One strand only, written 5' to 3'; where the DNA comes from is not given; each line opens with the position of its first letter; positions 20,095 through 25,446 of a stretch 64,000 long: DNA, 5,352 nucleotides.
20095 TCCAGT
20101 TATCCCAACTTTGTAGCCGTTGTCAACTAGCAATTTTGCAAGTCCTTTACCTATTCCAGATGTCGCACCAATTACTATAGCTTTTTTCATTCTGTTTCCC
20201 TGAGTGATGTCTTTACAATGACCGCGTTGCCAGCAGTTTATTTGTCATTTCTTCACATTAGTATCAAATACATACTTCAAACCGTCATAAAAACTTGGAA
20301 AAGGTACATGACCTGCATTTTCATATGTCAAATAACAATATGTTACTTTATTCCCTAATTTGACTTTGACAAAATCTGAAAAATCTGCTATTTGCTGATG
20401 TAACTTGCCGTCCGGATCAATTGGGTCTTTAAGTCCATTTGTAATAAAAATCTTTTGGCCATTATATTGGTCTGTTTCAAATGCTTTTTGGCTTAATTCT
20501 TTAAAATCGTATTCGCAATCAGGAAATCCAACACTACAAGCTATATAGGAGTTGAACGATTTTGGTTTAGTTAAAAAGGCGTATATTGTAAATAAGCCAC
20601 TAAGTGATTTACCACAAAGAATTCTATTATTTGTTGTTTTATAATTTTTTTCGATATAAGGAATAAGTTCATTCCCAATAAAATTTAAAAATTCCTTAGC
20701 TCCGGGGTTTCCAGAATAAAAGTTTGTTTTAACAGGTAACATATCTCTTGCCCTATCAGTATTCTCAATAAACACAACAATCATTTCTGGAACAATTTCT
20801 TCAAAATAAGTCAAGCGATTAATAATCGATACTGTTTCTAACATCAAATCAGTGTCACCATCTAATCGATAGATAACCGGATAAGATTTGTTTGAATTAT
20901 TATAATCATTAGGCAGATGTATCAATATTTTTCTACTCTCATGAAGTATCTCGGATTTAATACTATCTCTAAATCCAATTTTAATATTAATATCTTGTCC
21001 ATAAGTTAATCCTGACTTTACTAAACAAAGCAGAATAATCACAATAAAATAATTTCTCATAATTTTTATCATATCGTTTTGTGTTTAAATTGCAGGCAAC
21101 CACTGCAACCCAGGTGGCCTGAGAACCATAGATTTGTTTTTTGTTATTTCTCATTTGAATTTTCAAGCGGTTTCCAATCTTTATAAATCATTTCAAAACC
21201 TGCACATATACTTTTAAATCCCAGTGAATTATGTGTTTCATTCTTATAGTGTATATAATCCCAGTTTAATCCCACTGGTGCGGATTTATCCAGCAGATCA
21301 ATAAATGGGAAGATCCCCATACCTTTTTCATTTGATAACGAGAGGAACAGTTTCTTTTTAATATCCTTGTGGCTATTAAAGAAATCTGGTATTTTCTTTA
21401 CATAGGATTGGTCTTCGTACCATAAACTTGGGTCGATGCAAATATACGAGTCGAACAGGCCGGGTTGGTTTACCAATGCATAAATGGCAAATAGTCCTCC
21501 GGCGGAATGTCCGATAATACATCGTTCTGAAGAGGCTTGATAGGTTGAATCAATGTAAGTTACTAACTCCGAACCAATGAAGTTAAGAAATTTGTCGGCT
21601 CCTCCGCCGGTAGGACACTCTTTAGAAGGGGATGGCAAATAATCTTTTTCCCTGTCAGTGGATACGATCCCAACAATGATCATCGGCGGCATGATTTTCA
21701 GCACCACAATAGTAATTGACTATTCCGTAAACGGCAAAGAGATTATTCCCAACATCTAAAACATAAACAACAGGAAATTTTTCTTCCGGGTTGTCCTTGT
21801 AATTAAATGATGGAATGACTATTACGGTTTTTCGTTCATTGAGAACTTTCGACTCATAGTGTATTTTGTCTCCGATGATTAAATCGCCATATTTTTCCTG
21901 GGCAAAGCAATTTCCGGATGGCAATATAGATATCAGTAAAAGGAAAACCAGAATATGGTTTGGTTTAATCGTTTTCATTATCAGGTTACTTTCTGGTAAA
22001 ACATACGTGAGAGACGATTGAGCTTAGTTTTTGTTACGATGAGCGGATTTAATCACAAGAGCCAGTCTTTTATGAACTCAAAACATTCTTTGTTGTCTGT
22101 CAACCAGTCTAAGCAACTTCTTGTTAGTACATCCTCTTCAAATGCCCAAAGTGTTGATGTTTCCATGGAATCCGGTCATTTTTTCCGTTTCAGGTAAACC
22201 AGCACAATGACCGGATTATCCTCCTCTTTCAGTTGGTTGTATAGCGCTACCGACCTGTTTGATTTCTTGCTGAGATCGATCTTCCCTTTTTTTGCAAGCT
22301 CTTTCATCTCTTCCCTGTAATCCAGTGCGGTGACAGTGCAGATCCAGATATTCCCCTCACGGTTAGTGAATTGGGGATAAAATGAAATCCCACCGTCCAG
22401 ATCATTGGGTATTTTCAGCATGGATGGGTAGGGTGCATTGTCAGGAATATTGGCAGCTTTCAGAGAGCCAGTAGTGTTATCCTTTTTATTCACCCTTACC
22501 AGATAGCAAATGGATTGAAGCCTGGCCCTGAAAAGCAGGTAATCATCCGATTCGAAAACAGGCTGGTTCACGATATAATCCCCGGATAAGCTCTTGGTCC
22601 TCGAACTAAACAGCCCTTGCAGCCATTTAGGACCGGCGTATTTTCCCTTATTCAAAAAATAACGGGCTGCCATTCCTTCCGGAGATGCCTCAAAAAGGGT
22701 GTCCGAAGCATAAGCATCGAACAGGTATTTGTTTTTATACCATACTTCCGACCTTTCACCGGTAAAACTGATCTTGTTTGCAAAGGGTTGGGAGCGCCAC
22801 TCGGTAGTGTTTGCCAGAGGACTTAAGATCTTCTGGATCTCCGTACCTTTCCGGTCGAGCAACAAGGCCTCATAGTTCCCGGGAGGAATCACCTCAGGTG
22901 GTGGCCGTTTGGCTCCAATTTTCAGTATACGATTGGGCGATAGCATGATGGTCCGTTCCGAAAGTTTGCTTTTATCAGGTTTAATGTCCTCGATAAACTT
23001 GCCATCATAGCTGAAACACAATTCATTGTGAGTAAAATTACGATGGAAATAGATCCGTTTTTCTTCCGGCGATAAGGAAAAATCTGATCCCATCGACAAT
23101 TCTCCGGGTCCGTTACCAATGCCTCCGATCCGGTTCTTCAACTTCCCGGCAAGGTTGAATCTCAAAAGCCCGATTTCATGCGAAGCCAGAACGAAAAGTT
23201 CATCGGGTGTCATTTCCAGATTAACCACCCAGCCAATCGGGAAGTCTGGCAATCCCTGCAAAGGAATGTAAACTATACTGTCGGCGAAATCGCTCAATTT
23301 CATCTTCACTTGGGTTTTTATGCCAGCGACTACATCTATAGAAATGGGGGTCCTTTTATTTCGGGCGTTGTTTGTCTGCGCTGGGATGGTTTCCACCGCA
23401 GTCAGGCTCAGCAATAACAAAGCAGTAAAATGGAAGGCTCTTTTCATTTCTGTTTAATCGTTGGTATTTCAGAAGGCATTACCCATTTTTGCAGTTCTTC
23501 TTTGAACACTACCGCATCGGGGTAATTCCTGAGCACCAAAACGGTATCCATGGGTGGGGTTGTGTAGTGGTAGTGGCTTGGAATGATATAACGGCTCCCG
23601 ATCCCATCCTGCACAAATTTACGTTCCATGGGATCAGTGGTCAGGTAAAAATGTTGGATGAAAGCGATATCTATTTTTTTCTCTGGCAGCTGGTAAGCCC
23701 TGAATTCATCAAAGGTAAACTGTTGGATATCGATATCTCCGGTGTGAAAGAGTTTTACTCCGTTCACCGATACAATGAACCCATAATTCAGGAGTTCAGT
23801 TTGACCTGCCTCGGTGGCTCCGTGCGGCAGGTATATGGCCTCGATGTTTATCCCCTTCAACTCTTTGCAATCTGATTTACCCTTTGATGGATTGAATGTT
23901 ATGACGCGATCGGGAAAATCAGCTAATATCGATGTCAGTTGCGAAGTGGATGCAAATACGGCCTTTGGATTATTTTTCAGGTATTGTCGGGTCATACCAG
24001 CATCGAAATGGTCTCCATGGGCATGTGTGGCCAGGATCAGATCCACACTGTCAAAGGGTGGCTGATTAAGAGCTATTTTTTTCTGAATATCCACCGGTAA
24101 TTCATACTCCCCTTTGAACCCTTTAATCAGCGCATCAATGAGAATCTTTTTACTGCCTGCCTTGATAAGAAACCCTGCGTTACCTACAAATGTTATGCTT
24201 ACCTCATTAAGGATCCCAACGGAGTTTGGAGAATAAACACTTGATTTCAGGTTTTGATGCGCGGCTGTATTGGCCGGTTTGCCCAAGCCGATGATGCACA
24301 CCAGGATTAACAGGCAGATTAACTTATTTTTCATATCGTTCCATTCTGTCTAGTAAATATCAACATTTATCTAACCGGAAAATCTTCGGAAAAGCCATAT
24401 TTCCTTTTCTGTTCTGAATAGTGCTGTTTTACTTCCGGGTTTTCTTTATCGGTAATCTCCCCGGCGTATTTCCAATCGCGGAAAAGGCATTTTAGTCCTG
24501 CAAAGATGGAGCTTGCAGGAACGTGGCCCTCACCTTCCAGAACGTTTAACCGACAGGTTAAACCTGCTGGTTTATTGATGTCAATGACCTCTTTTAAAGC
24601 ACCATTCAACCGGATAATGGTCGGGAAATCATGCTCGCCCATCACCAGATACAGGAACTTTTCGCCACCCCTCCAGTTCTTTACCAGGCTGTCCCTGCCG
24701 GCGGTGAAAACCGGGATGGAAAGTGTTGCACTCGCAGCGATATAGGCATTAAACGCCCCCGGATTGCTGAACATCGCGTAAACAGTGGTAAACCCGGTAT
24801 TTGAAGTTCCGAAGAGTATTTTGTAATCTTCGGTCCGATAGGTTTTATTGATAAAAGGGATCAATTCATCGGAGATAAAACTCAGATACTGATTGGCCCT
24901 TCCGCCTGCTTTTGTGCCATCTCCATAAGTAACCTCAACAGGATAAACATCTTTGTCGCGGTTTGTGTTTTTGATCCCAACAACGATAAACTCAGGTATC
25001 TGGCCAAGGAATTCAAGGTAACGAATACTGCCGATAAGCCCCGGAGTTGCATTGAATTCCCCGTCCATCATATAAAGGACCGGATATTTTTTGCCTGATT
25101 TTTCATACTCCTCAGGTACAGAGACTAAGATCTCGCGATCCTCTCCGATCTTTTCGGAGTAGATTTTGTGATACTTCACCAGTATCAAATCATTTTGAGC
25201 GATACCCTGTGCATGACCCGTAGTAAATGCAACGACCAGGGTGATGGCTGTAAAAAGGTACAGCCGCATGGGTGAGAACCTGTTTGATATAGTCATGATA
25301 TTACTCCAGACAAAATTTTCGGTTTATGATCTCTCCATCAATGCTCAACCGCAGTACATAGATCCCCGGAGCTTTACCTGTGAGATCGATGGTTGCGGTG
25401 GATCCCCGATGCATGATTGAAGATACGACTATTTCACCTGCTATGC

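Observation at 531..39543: A ~70-nt operator+promoter module, eight full copies and one operator-less copy, heads almost every operon of a 39-kb island: putative LytTR regulon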

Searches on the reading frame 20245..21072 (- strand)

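Call 7: search_protein_families(library=pfam, proteins=[window:20245-21072:-], max_evalue=0.001)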
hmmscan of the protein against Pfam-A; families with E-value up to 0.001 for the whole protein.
window:20245-21072:- (275 aa): 1 family
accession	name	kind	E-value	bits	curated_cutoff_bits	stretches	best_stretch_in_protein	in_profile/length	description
PF00756.26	Esterase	-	2.6e-24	86.8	22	1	40-180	1-147/251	Putative esterase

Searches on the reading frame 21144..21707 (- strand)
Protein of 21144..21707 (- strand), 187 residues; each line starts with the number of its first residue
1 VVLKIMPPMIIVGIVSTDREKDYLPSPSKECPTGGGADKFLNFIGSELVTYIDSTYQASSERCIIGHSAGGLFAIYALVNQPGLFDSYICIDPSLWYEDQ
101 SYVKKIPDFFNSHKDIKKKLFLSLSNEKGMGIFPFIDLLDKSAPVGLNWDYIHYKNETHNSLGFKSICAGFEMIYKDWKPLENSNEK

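Call 6: search_protein_families(library=pfam, proteins=[window:21144-21707:-], max_evalue=0.001)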
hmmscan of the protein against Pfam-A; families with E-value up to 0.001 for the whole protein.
window:21144-21707:- (187 aa): 3 families
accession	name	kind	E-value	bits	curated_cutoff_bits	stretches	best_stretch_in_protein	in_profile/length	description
PF00756.26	Esterase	-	5.4e-13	49.7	22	1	6-96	55-157/251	Putative esterase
PF12146.15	Hydrolase_4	-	0.00014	21.7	27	1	49-121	66-134/239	Serine aminopeptidase, S33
PF00326.27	Peptidase_S9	-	0.00084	19.3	22.6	0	52-94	56-98/213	Prolyl oligopeptidase family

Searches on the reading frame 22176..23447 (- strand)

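Call 6: search_protein_families(library=pfam, proteins=[window:22176-23447:-], max_evalue=0.001)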
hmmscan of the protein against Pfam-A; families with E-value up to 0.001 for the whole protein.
window:22176-23447:- (423 aa): 2 families
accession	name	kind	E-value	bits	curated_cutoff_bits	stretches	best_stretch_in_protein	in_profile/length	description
PF17170.10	DUF5128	-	3.1e-16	59.9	22.9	1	39-159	11-132/321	6-bladed beta-propeller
PF16288.11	DUF4934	-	1.1e-05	25.9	27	1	49-151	1-100/102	Domain of unknown function (DUF4934)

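Call 42: search_protein_families(library=ncbifam, proteins=[window:22176-23447:-], max_evalue=0.01)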
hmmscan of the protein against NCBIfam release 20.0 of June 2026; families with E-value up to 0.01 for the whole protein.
window:22176-23447:- (423 aa): 0 families

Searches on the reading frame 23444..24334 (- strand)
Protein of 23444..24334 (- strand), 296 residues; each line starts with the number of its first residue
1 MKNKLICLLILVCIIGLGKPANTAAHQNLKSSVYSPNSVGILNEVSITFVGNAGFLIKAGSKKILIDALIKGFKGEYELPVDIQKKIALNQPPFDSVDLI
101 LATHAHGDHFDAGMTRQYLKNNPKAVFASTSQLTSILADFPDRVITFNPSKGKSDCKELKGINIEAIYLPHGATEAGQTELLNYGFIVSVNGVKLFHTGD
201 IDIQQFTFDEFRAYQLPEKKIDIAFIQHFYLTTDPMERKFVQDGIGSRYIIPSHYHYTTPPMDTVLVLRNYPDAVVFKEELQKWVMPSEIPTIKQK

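Call 6: search_protein_families(library=pfam, proteins=[window:23444-24334:-], max_evalue=0.001)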
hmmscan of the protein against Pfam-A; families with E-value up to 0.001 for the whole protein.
window:23444-24334:- (296 aa): 3 families
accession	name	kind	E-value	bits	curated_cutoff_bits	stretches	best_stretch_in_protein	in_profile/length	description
PF13483.12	Lactamase_B_3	-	9.4e-12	45.6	24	1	47-203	2-113/160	Beta-lactamase superfamily domain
PF12706.13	Lactamase_B_2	-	2.3e-10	40.9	27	1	63-256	2-177/200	Beta-lactamase superfamily domain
PF00753.33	Lactamase_B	-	0.00016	22.1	22.7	1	55-110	9-57/196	Metallo-beta-lactamase superfamily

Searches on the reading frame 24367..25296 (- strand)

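Call 6: search_protein_families(library=pfam, proteins=[window:24367-25296:-], max_evalue=0.001)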
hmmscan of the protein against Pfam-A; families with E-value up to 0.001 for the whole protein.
window:24367-25296:- (309 aa): 1 family
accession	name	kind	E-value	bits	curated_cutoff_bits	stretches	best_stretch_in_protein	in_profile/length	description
PF00756.26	Esterase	-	5.9e-19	69.3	22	1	47-193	1-151/251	Putative esterase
